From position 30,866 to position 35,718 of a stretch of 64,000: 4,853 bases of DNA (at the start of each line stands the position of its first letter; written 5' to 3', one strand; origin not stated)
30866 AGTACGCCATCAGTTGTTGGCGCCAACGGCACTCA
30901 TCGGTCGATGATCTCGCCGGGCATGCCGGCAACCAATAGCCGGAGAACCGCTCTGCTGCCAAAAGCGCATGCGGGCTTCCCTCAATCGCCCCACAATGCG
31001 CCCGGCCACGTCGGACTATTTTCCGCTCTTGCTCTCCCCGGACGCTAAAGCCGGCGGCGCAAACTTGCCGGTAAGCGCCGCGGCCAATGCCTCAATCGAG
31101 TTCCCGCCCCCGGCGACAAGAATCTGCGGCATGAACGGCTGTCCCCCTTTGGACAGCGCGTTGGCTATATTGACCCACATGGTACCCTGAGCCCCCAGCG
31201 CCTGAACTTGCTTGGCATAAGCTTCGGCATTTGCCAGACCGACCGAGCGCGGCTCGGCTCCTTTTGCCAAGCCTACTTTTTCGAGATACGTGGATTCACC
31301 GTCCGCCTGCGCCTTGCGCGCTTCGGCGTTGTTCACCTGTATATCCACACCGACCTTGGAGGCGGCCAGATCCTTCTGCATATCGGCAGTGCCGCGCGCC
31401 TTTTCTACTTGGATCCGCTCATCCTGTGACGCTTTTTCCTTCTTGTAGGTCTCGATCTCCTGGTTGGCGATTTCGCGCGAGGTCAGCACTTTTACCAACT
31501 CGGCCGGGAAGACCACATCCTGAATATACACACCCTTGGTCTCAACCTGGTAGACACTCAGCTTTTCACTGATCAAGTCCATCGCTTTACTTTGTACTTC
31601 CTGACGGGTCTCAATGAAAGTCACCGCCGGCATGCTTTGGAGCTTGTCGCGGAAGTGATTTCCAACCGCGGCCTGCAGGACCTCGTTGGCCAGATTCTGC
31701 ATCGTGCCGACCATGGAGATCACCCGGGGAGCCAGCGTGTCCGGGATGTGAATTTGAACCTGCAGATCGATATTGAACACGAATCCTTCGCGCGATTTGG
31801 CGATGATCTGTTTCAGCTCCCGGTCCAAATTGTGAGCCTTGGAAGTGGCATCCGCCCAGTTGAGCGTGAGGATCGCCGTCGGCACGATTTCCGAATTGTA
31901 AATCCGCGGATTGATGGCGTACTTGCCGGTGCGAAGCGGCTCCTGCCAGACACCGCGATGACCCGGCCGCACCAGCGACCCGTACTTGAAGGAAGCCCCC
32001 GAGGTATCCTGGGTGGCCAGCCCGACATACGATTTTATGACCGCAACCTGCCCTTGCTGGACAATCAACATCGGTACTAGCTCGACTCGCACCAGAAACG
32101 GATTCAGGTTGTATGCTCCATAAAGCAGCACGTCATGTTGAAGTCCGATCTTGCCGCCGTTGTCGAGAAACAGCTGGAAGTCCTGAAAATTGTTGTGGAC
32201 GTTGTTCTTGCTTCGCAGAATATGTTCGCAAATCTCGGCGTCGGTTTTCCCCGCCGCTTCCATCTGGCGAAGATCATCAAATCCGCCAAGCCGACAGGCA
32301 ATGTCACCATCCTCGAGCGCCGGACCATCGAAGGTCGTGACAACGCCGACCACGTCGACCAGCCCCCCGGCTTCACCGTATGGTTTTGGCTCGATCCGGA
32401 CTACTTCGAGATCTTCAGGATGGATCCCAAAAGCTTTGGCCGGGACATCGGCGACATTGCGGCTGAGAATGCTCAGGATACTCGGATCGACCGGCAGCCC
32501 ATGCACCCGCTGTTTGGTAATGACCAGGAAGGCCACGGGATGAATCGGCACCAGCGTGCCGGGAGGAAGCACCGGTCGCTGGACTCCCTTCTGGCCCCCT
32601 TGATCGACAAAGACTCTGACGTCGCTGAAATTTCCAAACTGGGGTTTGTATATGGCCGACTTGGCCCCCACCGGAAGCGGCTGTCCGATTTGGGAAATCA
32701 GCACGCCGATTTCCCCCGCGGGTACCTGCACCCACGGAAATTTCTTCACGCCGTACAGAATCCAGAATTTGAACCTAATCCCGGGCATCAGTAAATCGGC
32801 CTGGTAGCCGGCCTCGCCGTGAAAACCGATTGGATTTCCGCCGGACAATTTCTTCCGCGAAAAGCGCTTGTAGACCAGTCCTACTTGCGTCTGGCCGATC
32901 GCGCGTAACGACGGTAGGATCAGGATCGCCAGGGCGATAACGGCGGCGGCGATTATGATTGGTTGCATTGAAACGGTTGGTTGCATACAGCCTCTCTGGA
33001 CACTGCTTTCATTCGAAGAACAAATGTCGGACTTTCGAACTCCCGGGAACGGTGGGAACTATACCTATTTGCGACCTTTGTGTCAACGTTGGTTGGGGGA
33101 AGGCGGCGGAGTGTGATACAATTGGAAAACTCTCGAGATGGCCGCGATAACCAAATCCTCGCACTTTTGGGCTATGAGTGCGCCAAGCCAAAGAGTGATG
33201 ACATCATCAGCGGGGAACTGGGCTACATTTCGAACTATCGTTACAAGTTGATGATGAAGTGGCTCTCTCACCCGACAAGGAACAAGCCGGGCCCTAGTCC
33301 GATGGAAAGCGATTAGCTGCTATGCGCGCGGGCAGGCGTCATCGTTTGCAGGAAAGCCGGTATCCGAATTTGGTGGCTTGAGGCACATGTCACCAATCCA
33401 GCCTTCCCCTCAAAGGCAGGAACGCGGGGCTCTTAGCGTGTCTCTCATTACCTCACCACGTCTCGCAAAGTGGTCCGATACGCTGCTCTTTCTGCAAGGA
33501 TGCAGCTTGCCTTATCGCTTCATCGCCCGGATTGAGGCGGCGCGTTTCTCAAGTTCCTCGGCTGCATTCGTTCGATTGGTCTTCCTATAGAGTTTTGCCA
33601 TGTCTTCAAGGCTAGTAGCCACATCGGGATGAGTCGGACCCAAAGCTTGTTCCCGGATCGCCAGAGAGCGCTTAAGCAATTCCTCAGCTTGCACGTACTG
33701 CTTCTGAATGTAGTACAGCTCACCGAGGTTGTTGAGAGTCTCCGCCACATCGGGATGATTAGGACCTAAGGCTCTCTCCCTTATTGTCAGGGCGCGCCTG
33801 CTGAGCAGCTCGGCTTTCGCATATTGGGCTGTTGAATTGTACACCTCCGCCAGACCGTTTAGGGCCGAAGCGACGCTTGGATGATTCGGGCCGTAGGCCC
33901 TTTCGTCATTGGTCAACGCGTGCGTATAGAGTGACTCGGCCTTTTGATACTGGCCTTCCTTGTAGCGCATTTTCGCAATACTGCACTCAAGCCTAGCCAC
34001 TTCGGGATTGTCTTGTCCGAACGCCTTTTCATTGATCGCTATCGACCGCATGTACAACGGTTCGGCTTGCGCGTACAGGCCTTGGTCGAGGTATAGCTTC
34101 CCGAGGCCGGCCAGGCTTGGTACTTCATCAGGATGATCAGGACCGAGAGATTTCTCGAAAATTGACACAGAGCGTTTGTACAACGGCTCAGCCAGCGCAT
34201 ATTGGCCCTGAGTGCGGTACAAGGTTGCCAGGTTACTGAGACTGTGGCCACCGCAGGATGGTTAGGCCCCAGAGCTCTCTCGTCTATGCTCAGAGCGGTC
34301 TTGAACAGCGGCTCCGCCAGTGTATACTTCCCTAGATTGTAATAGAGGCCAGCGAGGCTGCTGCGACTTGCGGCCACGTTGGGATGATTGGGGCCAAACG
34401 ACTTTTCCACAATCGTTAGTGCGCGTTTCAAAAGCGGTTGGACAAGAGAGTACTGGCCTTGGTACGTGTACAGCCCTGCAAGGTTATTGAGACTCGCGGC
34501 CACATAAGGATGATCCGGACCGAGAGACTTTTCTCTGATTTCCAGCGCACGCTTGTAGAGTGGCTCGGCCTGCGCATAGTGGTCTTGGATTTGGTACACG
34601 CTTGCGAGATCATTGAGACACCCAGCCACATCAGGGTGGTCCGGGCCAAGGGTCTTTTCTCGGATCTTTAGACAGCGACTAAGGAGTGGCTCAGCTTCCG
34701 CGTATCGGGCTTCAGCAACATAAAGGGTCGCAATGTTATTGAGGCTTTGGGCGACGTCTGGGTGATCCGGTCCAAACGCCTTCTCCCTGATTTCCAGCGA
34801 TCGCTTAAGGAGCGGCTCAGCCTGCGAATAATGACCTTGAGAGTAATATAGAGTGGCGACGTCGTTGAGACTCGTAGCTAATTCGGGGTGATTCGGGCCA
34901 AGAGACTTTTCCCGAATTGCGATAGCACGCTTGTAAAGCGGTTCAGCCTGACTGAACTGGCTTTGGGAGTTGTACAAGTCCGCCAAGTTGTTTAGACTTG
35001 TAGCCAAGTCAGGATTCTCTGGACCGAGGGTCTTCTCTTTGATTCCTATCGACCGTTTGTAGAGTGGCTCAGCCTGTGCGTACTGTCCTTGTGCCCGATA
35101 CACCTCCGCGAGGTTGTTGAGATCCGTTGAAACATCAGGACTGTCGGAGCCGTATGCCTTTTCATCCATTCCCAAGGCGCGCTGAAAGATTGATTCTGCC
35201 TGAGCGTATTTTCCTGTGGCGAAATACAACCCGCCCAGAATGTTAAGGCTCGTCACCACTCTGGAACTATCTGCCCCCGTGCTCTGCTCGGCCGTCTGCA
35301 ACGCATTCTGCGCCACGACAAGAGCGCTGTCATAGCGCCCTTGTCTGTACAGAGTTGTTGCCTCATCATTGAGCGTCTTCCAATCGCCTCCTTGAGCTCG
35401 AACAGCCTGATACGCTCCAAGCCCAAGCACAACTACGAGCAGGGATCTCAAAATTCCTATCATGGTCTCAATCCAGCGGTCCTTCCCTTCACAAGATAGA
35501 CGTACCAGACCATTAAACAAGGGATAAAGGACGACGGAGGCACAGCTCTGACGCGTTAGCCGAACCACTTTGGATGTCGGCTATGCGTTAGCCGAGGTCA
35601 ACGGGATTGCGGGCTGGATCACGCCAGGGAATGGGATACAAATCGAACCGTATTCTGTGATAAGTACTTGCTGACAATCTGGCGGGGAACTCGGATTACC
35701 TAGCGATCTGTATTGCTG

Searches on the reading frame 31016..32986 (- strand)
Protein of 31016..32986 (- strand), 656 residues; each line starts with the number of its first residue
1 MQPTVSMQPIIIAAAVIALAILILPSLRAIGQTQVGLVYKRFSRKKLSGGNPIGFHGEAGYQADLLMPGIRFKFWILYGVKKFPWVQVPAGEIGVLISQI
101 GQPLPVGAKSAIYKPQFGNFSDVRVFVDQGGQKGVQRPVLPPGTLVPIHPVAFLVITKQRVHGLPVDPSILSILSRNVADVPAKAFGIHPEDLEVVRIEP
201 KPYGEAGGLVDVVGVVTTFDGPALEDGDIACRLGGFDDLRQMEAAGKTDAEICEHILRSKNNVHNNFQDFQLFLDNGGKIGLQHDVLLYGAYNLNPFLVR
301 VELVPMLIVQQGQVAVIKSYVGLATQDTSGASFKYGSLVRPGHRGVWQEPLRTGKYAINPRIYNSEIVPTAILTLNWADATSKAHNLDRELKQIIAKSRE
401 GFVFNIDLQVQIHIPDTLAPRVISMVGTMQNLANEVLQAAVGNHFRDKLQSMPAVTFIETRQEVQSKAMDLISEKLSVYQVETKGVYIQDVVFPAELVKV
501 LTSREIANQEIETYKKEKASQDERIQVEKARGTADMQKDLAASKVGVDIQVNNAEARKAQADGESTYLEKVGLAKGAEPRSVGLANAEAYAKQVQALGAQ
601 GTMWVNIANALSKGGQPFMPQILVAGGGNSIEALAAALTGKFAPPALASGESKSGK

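Call 72: search_protein_families(library=pfam, proteins=[window:31016-32986:-], max_evalue=0.001)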
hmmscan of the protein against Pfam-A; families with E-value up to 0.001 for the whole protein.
window:31016-32986:- (656 aa): 1 family
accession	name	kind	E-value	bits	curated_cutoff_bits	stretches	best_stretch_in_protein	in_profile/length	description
PF01145.31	Band_7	-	7.3e-15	55.9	23.6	1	339-517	3-171/176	SPFH domain / Band 7 family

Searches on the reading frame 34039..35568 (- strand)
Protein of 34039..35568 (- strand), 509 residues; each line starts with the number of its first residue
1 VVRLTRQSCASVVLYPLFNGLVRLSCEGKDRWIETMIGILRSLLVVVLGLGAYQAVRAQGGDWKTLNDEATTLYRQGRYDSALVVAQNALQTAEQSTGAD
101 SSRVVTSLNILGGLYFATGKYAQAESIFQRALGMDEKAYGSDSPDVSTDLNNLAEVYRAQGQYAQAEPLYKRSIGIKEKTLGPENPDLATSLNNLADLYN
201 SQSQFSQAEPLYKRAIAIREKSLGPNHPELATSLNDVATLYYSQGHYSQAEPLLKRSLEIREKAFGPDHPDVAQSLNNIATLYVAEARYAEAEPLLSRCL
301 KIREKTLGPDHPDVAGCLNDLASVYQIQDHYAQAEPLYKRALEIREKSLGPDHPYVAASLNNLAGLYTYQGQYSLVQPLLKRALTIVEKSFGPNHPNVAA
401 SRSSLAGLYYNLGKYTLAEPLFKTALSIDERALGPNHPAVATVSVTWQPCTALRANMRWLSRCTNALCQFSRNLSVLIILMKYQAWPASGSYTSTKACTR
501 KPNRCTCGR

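Call 72: search_protein_families(library=pfam, proteins=[window:34039-35568:-], max_evalue=0.001)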
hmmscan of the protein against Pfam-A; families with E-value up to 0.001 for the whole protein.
window:34039-35568:- (509 aa): 21 families
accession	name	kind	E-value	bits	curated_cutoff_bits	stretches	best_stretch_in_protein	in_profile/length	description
PF13424.12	TPR_12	-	2.9e-131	428.3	30.1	9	187-263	1-77/77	Tetratricopeptide repeat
PF13374.12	TPR_10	-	2.6e-108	351.8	27.5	8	230-271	1-42/42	Tetratricopeptide repeat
PF24885.1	TPR_NPHP3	-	8.4e-93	310.6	100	5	246-342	114-210/239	Nephrocystin-3 TPR domain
PF00515.34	TPR_1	-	5.4e-39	130.9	27.8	2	190-221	2-33/34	Tetratricopeptide repeat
PF13176.12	TPR_7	-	5.2e-37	123.2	27.9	1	150-181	2-33/36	Tetratricopeptide repeat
PF07719.23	TPR_2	-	1.9e-30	102.9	27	0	150-174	4-28/34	Tetratricopeptide repeat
PF13181.12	TPR_8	-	1.6e-26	90.6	25.7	0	107-137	3-33/34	Tetratricopeptide repeat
PF17874.7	TPR_MalT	-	2.3e-22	80.2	45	2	70-262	8-192/336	MalT-like TPR region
PF13432.12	TPR_16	-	8.1e-20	71.4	32.7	2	68-136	2-62/65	Tetratricopeptide repeat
PF13428.12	TPR_14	-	1.2e-19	69.2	23.5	0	153-173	7-27/44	Tetratricopeptide repeat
PF14559.12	TPR_19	-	5.7e-19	68.7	25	1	116-172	2-50/68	Tetratricopeptide repeat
PF12895.13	ANAPC3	-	2.3e-11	44.2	27.2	0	70-130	30-81/82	Anaphase-promoting complex, cyclosome, subunit 3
PF13431.12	TPR_17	-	1.8e-10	40.7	24.4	0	148-167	14-33/34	Tetratricopeptide repeat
PF07721.20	TPR_4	-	1.2e-09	38.3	27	0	152-169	6-23/26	Tetratricopeptide repeat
PF07720.18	TPR_3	-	2.2e-06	28.1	20.7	0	320-345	6-31/34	Tetratricopeptide repeat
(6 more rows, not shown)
